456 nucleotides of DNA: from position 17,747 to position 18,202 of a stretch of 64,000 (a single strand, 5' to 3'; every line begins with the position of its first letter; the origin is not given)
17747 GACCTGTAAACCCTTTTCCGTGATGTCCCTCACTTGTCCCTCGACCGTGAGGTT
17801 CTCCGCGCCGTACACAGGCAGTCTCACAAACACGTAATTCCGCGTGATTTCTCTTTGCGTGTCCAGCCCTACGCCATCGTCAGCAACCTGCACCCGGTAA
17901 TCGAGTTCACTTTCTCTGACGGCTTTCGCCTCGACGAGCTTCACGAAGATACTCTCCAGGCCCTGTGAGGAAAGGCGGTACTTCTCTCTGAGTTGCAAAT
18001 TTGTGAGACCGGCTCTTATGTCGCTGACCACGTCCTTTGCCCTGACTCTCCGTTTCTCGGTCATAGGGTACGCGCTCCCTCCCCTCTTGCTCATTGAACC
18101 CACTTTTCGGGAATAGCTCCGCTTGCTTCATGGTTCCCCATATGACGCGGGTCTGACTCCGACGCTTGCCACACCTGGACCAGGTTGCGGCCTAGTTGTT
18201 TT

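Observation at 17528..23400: Unrecognised 35-aa motif (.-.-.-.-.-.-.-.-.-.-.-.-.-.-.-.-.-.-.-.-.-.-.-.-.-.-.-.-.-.) shared by the PilZ-like protein and a zinc-ribbon protein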

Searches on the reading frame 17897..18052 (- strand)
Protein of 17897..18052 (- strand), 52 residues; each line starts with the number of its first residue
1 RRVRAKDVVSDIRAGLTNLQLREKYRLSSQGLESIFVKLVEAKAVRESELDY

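Call 12: search_solved_structures(query=A3, max_evalue=10, show_alignments=5)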
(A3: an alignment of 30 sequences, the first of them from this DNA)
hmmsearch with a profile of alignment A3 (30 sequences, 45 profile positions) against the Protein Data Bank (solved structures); distinct sequences matched with E-value up to 10: 13.
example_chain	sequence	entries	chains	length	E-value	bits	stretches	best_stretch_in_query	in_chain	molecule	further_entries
3jqh_A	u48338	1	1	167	0.11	15.2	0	31-44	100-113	C-type lectin domain family 4 member M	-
4z2c_A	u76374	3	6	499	0.25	14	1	7-37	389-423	DNA gyrase subunit A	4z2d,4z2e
6n1p_A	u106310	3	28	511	0.26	14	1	7-37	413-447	DNA gyrase subunit A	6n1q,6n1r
9chi_B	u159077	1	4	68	0.53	13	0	19-35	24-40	SonA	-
7ltc_B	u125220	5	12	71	0.57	12.9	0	19-35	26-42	LigA domain-containing protein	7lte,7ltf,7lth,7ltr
3epy_A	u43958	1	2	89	0.59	12.8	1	5-27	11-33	Acyl-CoA-binding domain-containing protein 7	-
7lts_B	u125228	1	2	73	0.62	12.8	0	19-35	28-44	LigA domain-containing protein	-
8t1s_B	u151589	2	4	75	0.68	12.6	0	19-35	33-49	Extradiol ring-cleavage dioxygenase LigAB LigA subunit domain-containing protein | RiPP precursor (SonA)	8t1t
9ch7_B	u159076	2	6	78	0.76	12.5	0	19-35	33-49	Extradiol ring-cleavage dioxygenase LigAB LigA subunit domain-containing protein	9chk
9ch2_B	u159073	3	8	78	0.77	12.5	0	19-35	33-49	Extradiol ring-cleavage dioxygenase LigAB LigA subunit domain-containing protein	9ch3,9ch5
9cgw_B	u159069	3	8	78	0.77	12.5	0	19-35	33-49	Extradiol ring-cleavage dioxygenase LigAB LigA subunit domain-containing protein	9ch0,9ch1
2lhl_A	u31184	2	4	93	0.95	12.2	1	23-38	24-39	Protein S100-A1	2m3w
1use_A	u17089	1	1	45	1.8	11.3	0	30-42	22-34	VASODILATOR-STIMULATED PHOSPHOPROTEIN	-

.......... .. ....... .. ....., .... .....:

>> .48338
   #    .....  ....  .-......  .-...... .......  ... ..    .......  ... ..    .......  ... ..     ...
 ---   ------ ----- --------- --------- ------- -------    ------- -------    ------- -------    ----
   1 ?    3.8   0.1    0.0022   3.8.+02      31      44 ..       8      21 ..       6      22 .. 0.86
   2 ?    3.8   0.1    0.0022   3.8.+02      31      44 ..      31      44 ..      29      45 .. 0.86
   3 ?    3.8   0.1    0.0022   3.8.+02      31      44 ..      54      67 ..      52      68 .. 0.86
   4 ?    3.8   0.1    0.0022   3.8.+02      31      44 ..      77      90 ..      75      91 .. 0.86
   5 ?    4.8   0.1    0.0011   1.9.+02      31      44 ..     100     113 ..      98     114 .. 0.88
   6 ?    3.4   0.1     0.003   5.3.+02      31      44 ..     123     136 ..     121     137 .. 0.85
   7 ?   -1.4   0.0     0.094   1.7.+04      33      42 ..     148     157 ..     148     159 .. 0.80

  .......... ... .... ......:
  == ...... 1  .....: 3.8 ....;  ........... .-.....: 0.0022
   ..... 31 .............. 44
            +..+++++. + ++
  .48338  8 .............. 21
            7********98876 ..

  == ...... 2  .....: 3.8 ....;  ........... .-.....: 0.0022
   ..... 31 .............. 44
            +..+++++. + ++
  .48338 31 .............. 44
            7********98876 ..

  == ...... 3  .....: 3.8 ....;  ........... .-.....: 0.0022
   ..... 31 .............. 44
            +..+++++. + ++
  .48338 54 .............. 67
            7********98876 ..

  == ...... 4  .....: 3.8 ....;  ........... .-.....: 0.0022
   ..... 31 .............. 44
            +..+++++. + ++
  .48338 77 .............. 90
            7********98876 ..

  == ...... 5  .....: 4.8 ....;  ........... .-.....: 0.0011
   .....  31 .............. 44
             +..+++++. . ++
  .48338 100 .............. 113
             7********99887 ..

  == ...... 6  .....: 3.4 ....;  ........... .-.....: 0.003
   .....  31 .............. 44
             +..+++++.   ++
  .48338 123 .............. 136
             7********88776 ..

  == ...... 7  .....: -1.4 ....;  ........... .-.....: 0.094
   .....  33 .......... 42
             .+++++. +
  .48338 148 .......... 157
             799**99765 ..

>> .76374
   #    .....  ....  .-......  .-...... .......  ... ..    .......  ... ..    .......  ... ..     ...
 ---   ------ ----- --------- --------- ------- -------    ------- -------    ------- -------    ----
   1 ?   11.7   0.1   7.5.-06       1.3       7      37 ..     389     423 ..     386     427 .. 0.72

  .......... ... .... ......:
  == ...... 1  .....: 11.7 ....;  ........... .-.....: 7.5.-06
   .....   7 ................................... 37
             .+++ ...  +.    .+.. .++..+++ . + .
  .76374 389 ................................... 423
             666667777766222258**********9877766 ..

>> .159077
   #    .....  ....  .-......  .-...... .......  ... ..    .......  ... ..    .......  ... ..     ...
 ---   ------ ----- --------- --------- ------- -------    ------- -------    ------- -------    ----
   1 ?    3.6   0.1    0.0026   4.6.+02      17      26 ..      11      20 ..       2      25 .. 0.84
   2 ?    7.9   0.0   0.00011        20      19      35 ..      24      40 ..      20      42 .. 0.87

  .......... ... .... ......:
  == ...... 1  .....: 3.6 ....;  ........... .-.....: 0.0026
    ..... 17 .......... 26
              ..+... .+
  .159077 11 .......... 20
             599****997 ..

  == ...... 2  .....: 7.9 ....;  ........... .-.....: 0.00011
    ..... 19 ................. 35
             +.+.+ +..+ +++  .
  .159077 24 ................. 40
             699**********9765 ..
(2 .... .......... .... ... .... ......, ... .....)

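Call 27: search_protein_representatives(alignment_id=A4)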
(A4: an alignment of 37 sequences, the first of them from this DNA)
Query: 37 sequences, 47 profile positions. Proteins with E-value up to 0.001 (for the whole library): 2684; up to 1e-10: 1324; up to 1e-30: 122. The best 150 are listed.
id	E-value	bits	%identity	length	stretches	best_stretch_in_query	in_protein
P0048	1.5e-73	258.1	-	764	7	3-47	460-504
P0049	2.8e-67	238.0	-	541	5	2-45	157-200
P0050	4.4e-64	227.8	-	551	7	3-45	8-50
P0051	3.5e-61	218.5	-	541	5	2-46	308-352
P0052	1.1e-60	216.9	-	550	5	1-46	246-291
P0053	2.1e-58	209.6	-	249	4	3-47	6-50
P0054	1.6e-57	206.8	-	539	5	6-45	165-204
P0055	5.2e-56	202.0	-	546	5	2-46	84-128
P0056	1.6e-52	190.8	-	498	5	3-39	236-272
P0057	1.5e-51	187.6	-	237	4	1-46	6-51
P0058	1.8e-50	184.2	-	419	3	1-46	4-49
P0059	7.2e-48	175.9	-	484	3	2-47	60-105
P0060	1.0e-47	175.4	-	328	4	1-45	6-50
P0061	1.1e-46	172.1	-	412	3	1-46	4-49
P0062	1.5e-46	171.7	-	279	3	1-45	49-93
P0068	3.7e-43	160.8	-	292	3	2-45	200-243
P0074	1.2e-40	152.7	-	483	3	2-47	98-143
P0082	1.5e-39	149.3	-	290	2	1-45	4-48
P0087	1.9e-38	145.7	-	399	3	3-46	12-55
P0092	1.6e-37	142.8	-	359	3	2-41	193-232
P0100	4.4e-36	138.1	-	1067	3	1-47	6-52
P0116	1.5e-33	130.1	-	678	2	3-46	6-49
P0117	1.7e-33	129.9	-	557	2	2-46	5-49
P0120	2.4e-33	129.4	-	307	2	1-47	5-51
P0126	7.0e-33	127.9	-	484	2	1-47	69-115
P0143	9.1e-32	124.3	-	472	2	2-45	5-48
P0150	1.8e-31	123.4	-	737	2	1-44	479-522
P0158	4.9e-31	122.0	-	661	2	2-46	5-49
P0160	5.4e-31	121.9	-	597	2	2-46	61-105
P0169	1.1e-30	120.8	-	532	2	2-47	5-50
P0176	1.5e-30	120.4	-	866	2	2-46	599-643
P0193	1.3e-29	117.5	-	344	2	1-45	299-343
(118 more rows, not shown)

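Call 35: search_protein_families(library=pfam, alignment_id=A8, max_evalue=0.001)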
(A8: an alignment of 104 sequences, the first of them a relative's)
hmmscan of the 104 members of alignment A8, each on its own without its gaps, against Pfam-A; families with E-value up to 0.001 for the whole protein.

A. member 1, P0048 (764 aa): 5 families
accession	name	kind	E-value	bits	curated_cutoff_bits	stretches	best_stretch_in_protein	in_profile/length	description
PF04255.20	DUF433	-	3.7e-09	36.7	23.6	0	232-262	17-48/56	Protein of unknown function (DUF433)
PF21120.3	MCM_WH_arc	-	1.2e-05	25.7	26.1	0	328-353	29-54/63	Archaeal MCM, winged-helix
PF06627.17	DUF1153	-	2.3e-05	24.9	23.5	0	446-500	18-74/87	Protein of unknown function (DUF1153)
PF09012.17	FeoC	-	0.00023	21.7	21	0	247-278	15-46/69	FeoC like transcriptional regulator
PF21006.2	NHase_beta_N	-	0.00037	21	21.5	0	340-368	73-105/115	Nitrile hydratase beta subunit, N-terminal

B. families by the number of members that match (of 104 scanned): 60 families (the first 25 are shown)
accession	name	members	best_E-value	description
PF04255.20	DUF433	27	1e-10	Protein of unknown function (DUF433)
PF14947.12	HTH_45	18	4.3e-07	Winged helix-turn-helix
PF07238.19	PilZ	16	2.1e-13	PilZ domain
PF12796.13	Ank_2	5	1.2e-144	Ankyrin repeats (3 copies)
PF00023.36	Ank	5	6.3e-109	Ankyrin repeat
PF13637.12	Ank_4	5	2.2e-85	Ankyrin repeats (many copies)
PF13606.12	Ank_3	5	2.6e-81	Ankyrin repeat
PF13857.12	Ank_5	5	3.1e-67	Ankyrin repeats (many copies)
PF12773.13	DZR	5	1.3e-05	Double zinc ribbon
PF00805.28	Pentapeptide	4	4.9e-34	Pentapeptide repeats (8 copies)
PF13599.13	Pentapeptide_4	4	6.6e-10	Pentapeptide repeat region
PF24409.1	wHTH-PRTase_assc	4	8.2e-05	wHTH-PRTase associated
PF24521.3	Ank_KRIT1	3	6.8e-30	KRIT1 ankyrin-repeats domain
PF13576.12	Pentapeptide_3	3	1.7e-08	Pentapeptide repeats (9 copies)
PF13518.12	HTH_28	3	9.2e-08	Helix-turn-helix domain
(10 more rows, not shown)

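Call 43: search_protein_families(library=pfam, alignment_id=A4, max_evalue=10)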
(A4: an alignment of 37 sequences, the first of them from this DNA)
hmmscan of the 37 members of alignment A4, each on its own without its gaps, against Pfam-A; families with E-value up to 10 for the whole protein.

A. member 1, seq(47 aa): 0 families

B. families by the number of members that match (of 37 scanned): 31 families (the first 25 are shown)
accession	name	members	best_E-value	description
PF04255.20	DUF433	14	0.00081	Protein of unknown function (DUF433)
PF13518.12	HTH_28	3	0.0077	Helix-turn-helix domain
PF21120.3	MCM_WH_arc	2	0.0057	Archaeal MCM, winged-helix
PF03428.19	RP-C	2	0.0062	Replication protein C N-terminal domain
PF13412.12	HTH_24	2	0.098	Winged helix-turn-helix DNA-binding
PF17660.6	BTRD1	2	0.14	Polyglycine hydrolase-like, structural repeat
PF09106.17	SelB-wing_2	1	0.001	Elongation factor SelB, winged helix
PF09424.15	YqeY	1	0.03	Yqey-like protein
PF12840.13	HTH_20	1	0.042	Helix-turn-helix domain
PF19938.4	DUF6400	1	0.044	Family of unknown function (DUF6400)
PF21906.2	NrtR_WHD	1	0.054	NrtR DNA-binding winged helix domain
PF13463.12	HTH_27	1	0.055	Winged helix DNA-binding domain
PF13730.12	HTH_36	1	0.056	Helix-turn-helix domain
PF17469.8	GP68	1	0.057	Gp68-like predicted RNA polymerase component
PF06819.16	Arc_PepC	1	0.06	Archaeal Peptidase A24 C-terminal Domain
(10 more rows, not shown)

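Call 49: search_solved_structures(query=A9, max_evalue=10, show_alignments=3)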
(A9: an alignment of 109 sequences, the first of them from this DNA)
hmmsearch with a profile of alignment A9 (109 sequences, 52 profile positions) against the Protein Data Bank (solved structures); distinct sequences matched with E-value up to 10: 20.
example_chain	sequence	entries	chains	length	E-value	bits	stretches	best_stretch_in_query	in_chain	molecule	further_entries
8vd6_A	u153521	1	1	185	0.0002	24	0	6-35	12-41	CAP REPEAT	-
7u37_A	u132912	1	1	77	0.0032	20.2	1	13-48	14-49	Ferrous iron transport protein C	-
6dhx_A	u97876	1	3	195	0.043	16.6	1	23-46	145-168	TipC2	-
5af3_A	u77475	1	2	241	0.07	15.9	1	3-37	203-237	VAPBC49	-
4egy_A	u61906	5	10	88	0.096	15.4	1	17-45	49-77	Arabinose metabolism transcriptional repressor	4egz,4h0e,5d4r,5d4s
3epy_A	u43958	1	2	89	0.11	15.2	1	5-27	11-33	Acyl-CoA-binding domain-containing protein 7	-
2d1h_A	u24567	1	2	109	0.12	15.2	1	17-48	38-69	109aa long hypothetical transcriptional regulator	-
6cmv_A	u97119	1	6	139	0.38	13.5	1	19-50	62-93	Transcriptional regulator Lrs14-like protein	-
2mn4_A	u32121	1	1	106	0.39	13.5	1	34-51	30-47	Computational designed protein based on structure template 1cy5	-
4qp0_A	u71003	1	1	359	0.57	13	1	13-33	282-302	Endo-beta-mannanase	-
5kvr_A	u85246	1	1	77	0.72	12.6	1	18-47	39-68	Pyruvate dehydrogenase complex repressor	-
5mfb_A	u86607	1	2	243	1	12.2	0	37-47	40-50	YIII(Dq)4CqI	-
5mfi_A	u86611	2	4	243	1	12.2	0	37-47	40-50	YIII(Dq.V2)4CqI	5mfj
4ct0_B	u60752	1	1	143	1.3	11.8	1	17-37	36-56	PERIOD CIRCADIAN PROTEIN HOMOLOG 2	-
5xj0_Y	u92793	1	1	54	1.5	11.6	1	33-51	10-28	gp76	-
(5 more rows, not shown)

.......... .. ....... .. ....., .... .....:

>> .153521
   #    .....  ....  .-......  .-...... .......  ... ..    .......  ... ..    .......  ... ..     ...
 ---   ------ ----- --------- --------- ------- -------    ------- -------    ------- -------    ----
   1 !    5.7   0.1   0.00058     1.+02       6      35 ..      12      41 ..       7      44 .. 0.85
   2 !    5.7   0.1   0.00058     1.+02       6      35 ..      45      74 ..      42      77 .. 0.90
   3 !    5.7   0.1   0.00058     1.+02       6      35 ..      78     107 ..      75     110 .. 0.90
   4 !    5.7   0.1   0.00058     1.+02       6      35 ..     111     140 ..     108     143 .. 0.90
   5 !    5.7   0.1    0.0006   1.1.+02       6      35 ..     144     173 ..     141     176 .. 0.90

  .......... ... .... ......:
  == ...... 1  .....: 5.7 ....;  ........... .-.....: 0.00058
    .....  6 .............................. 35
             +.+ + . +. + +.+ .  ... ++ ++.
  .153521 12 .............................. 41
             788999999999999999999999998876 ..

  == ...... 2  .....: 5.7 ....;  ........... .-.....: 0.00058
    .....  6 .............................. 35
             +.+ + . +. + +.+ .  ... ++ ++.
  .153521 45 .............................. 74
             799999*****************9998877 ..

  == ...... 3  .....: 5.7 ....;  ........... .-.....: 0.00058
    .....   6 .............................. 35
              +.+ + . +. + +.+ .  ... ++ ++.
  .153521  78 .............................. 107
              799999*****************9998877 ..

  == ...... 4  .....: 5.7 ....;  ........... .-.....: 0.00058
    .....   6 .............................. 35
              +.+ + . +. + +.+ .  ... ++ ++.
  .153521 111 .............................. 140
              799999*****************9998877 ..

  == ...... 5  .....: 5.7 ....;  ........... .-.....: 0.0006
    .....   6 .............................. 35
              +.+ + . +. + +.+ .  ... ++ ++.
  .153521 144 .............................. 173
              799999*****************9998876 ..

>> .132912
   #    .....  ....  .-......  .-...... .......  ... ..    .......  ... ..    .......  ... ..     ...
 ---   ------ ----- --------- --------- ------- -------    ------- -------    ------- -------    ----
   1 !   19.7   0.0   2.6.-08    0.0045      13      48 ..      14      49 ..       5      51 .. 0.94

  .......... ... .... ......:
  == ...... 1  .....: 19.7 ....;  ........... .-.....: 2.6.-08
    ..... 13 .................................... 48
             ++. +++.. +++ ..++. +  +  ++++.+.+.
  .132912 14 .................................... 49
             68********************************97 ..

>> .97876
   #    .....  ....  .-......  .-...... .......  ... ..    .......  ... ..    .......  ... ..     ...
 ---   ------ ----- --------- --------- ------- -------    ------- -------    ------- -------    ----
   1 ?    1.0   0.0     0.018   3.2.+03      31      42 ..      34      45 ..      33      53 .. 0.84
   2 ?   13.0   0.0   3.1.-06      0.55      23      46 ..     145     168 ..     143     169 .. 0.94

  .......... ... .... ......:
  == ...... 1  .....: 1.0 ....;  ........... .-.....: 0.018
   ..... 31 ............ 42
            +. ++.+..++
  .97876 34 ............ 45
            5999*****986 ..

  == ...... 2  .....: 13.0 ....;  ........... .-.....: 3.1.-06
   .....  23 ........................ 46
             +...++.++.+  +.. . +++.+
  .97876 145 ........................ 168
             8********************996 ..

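Call 65: list_cluster_members(proteins=[P0048, P0050, P0053, P0100, P0116, P0150, P0176, P0158, P0160, P0117])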
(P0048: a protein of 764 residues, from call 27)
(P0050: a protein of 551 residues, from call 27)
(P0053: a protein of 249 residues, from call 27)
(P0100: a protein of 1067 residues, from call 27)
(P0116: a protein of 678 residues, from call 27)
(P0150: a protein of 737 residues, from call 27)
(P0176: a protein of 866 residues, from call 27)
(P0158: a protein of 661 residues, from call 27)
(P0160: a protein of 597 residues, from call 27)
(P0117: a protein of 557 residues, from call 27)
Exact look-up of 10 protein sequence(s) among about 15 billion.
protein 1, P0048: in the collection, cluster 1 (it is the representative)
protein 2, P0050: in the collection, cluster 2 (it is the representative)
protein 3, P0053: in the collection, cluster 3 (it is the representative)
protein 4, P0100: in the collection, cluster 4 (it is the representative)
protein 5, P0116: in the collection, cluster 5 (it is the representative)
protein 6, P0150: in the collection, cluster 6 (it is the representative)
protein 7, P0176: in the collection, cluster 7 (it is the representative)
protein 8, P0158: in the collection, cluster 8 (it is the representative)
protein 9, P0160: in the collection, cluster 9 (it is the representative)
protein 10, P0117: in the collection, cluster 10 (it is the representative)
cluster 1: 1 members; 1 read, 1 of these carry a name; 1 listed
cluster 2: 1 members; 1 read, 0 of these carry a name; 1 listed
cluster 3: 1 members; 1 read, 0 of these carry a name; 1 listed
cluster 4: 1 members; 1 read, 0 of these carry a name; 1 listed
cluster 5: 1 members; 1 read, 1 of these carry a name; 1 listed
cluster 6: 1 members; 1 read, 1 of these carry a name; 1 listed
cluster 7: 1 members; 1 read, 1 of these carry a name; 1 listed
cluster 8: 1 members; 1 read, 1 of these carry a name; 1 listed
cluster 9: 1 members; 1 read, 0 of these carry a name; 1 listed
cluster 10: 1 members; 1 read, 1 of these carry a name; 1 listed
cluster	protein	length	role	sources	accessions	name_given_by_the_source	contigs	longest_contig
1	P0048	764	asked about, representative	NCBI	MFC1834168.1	hypothetical protein ACFL2Q_05465 [Thermodesulfobacteriota bacterium]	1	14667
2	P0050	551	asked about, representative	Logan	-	-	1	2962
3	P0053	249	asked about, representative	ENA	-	-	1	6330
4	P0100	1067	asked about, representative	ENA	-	-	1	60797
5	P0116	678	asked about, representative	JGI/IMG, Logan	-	uncharacterized Zn finger protein (UPF0148 family)/uncharacterized protein (DUF433 family)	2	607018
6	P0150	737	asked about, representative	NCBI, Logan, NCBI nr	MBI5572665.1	MAG: PAS domain S-box protein [Desulfomonile tiedjei] | PAS domain S-box protein [Desulfomonile tiedjei]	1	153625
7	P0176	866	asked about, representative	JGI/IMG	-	PAS domain S-box-containing protein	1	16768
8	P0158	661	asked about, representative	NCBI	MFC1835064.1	hypothetical protein ACFL2Q_10050 [Thermodesulfobacteriota bacterium]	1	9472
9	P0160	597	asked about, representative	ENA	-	-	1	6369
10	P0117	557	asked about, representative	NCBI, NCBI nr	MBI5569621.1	MAG: hypothetical protein HY914_06710 [Desulfomonile tiedjei] | hypothetical protein [Desulfomonile tiedjei]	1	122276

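Call 66: search_protein_families(library=pfam, proteins=[P0100, P0116, P0150, P0176, P0158, P0160, P0117, P0126, P0143, P0169], max_evalue=0.001)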
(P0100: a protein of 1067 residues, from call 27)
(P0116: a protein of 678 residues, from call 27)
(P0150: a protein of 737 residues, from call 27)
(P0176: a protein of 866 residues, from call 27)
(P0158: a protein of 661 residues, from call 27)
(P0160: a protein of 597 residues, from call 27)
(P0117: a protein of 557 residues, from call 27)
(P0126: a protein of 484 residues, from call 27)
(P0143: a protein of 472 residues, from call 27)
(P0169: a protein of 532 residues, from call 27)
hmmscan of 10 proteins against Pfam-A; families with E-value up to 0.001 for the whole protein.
P0100 (1067 aa): 8 families
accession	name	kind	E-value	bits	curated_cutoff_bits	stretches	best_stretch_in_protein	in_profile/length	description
PF12796.13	Ank_2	-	1.2e-144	471.7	27.3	10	889-980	1-89/90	Ankyrin repeats (3 copies)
PF00023.36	Ank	-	6.3e-109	350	21.1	8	951-982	2-33/33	Ankyrin repeat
PF13637.12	Ank_4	-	2.2e-85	279.1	22.7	6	922-971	1-50/50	Ankyrin repeats (many copies)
PF13606.12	Ank_3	-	2.6e-81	256.9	22.3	2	984-1012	2-30/30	Ankyrin repeat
PF13857.12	Ank_5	-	3.1e-67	222.2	27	7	937-988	1-53/56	Ankyrin repeats (many copies)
PF24521.3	Ank_KRIT1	-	6.8e-30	104.2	80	3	919-1007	19-108/149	KRIT1 ankyrin-repeats domain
PF23745.1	ANK_LRRK2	-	7.8e-24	84.4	27.5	0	922-975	35-88/130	LRRK2 ANK repeat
PF04255.20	DUF433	-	0.00021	21.5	23.6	0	228-262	16-51/56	Protein of unknown function (DUF433)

P0116 (678 aa): 8 families
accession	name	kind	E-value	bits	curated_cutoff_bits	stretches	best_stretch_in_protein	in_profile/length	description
PF12796.13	Ank_2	-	1.2e-29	103.2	27.3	2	559-641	1-80/90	Ankyrin repeats (3 copies)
PF00023.36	Ank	-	6.3e-19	67.5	21.1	2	588-617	2-31/33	Ankyrin repeat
PF13637.12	Ank_4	-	2.3e-15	56.8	22.7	2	559-608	1-50/50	Ankyrin repeats (many copies)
PF13606.12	Ank_3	-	9.8e-13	47.3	22.3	0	556-583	3-30/30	Ankyrin repeat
PF13857.12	Ank_5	-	2.3e-10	41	27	1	574-628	1-56/56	Ankyrin repeats (many copies)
PF24521.3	Ank_KRIT1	-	5.6e-07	29.8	80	1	555-640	18-104/149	KRIT1 ankyrin-repeats domain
PF09851.14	SHOCT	-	7.2e-06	26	27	1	177-202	3-28/28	Short C-terminal domain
PF13240.11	Zn_Ribbon_1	-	8.8e-05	22.6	25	1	498-518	2-22/23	zinc-ribbon domain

P0150 (737 aa): 5 families
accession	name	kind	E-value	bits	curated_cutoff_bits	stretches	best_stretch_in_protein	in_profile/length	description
PF08448.16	PAS_4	-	2.3e-22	79.8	23.1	2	217-324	5-110/110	PAS fold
PF00989.32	PAS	-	9.1e-22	77.7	22.6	2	210-319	4-113/113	PAS fold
PF13426.13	PAS_9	-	2e-18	67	27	2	220-320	4-102/103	PAS domain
PF08447.18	PAS_3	-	3e-09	37.4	25.6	1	230-313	2-86/89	PAS fold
PF13188.13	PAS_8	-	6.2e-08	32.7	21.8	1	348-390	1-40/65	PAS domain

P0176 (866 aa): 5 families
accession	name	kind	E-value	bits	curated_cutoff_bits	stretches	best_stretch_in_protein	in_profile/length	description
PF08448.16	PAS_4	-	2.4e-17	63.6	23.1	2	331-442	1-109/110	PAS fold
PF00989.32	PAS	-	4.6e-12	46.4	22.6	1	468-577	2-112/113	PAS fold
PF13426.13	PAS_9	-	1.7e-10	41.6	27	0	338-433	5-96/103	PAS domain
PF13188.13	PAS_8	-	5.3e-08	32.9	21.8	0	467-508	1-44/65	PAS domain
PF08447.18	PAS_3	-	5.8e-07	30.1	25.6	0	490-574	2-88/89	PAS fold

P0158 (661 aa): 1 family
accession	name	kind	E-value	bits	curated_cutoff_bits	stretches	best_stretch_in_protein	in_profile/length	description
PF14947.12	HTH_45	-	0.00048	20.5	25.5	0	15-50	15-51/77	Winged helix-turn-helix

P0160 (597 aa): 0 families

P0117 (557 aa): 0 families

P0126 (484 aa): 1 family
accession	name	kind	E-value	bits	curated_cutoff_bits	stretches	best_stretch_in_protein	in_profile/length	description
PF09106.17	SelB-wing_2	-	0.00079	19.9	22.3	0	16-56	14-56/57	Elongation factor SelB, winged helix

P0143 (472 aa): 0 families

P0169 (532 aa): 1 family
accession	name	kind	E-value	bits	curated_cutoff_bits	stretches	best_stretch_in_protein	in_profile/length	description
PF14947.12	HTH_45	-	0.0007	20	25.5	0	84-119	20-55/77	Winged helix-turn-helix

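Call 68: find_homologous_proteins(query=A9, max_evalue=0.001)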
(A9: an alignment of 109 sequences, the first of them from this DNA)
Query A9 (109 sequences): 136 candidates shared short words with the query, none scored E <= 0.001.
